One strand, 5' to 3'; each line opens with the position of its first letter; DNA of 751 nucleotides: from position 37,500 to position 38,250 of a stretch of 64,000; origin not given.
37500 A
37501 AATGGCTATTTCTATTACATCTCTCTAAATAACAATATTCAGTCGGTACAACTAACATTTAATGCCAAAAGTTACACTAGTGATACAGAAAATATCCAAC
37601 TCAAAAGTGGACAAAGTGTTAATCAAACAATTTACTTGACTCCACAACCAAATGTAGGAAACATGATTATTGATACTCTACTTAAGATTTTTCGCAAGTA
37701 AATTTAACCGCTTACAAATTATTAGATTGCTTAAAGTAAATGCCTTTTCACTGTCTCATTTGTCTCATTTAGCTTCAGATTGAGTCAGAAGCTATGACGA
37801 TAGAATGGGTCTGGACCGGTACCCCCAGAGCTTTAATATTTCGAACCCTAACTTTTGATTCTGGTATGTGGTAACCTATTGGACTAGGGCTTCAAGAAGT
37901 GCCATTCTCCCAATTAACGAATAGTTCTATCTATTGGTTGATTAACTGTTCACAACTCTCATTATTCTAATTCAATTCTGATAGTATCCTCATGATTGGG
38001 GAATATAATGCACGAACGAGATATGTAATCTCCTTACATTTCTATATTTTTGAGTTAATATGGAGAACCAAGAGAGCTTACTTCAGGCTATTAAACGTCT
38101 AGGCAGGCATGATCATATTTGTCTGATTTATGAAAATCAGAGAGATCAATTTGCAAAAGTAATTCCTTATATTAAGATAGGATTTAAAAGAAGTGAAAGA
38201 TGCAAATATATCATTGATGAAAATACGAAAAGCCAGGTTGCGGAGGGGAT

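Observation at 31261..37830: Two copies of a conserved ~80-nt hairpin-forming non-coding element upstream of the TMTC-like glycosyltransferase gene and the orphan histidine-kinase gene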

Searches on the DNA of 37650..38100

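Call 10: search_rna_families(source=window, start=37650, end=38100, threshold=evalue, max_evalue=10, show_alignments=2)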
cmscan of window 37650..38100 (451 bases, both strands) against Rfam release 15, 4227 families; matches with E-value up to 10: 2.
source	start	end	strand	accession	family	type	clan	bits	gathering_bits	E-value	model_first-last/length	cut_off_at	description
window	37782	37861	+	RF00574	SNORD69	Gene; snRNA; snoRNA; CD-box;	-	20.1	37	0.48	1-77/77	no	Small nucleolar RNA SNORD69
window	37658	37759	+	RF02301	TtnuCD25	Gene; snRNA; snoRNA; CD-box;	-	14.4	85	2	1-89/89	no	Tetrahymena snoRNA TtnuCD25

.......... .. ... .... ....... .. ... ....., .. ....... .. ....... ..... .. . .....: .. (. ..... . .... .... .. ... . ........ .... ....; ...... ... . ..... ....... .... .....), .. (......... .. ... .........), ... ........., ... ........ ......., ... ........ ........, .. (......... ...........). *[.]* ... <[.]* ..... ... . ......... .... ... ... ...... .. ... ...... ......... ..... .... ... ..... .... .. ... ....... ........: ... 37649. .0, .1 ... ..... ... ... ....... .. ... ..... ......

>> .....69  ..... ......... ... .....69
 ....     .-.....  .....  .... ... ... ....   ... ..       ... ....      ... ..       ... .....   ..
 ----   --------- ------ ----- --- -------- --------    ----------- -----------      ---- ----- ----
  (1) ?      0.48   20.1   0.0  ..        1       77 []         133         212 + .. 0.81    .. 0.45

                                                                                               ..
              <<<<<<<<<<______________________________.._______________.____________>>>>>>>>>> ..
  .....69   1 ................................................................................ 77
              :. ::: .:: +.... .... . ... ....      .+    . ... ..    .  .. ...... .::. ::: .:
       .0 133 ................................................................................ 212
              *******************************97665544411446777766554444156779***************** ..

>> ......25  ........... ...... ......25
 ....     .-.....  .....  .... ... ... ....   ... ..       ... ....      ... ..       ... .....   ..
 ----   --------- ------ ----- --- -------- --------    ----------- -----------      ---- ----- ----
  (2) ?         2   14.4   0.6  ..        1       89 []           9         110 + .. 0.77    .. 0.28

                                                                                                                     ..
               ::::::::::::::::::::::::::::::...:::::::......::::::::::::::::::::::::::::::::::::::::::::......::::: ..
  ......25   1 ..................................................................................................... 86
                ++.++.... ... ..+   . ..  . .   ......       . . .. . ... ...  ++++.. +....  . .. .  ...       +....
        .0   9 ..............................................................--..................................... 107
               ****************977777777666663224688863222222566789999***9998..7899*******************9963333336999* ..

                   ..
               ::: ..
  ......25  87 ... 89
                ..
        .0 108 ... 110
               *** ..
